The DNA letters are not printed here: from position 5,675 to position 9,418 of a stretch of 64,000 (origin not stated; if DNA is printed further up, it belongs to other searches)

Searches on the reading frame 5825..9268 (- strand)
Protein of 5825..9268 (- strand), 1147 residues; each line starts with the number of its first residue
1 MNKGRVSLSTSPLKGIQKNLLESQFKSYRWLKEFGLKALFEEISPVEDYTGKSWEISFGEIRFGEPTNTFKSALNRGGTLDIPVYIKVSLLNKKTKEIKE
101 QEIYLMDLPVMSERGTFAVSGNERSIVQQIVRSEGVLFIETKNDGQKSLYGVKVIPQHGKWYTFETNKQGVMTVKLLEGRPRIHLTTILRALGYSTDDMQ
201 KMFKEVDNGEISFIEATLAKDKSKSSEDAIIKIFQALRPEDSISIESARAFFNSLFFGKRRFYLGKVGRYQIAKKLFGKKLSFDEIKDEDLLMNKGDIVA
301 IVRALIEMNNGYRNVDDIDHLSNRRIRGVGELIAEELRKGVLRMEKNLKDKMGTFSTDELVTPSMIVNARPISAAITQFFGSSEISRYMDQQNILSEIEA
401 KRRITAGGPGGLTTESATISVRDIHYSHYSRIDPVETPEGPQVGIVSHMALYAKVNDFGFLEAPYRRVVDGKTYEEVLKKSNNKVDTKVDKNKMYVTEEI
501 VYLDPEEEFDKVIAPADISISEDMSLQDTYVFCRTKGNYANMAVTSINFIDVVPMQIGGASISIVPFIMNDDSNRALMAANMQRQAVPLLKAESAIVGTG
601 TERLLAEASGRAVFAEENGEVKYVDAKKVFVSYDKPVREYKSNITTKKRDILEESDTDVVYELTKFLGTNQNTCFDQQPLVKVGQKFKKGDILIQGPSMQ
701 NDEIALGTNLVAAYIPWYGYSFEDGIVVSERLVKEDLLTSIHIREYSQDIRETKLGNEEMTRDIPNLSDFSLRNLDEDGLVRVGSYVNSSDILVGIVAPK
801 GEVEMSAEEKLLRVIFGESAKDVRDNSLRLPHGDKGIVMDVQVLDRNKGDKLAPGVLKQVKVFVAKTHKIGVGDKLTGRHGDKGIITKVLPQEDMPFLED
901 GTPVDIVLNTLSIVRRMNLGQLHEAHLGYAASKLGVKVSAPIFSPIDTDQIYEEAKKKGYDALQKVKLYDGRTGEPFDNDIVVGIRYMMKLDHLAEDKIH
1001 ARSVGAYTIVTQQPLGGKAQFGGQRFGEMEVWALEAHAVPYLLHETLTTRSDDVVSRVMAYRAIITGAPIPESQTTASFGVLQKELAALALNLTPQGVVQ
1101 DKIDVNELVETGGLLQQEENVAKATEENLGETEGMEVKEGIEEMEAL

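Call 100: search_protein_families(library=pfam, proteins=[window:5825-9268:-], max_evalue=0.00001)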
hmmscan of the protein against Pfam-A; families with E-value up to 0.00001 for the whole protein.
window:5825-9268:- (1147 aa): 6 families
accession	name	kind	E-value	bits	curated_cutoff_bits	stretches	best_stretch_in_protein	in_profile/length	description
PF00562.33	RNA_pol_Rpb2_6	-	4.6e-111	372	23.4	1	616-1020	3-373/373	RNA polymerase Rpb2, domain 6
PF04565.21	RNA_pol_Rpb2_3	-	3.5e-22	78.8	21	1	388-455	2-68/68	RNA polymerase Rpb2, domain 3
PF04561.19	RNA_pol_Rpb2_2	-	5.9e-19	68.9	21.7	1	135-327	4-190/190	RNA polymerase Rpb2, domain 2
PF04560.25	RNA_pol_Rpb2_7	-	7.1e-17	62.1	32.1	1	1022-1094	1-83/87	RNA polymerase Rpb2, domain 7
PF10385.14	RNA_pol_Rpb2_45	-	2.3e-11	44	28.2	1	488-552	3-65/66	RNA polymerase beta subunit external 1 domain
PF04563.20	RNA_pol_Rpb2_1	-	8.3e-08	32.5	28.2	1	47-373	34-202/203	RNA polymerase beta subunit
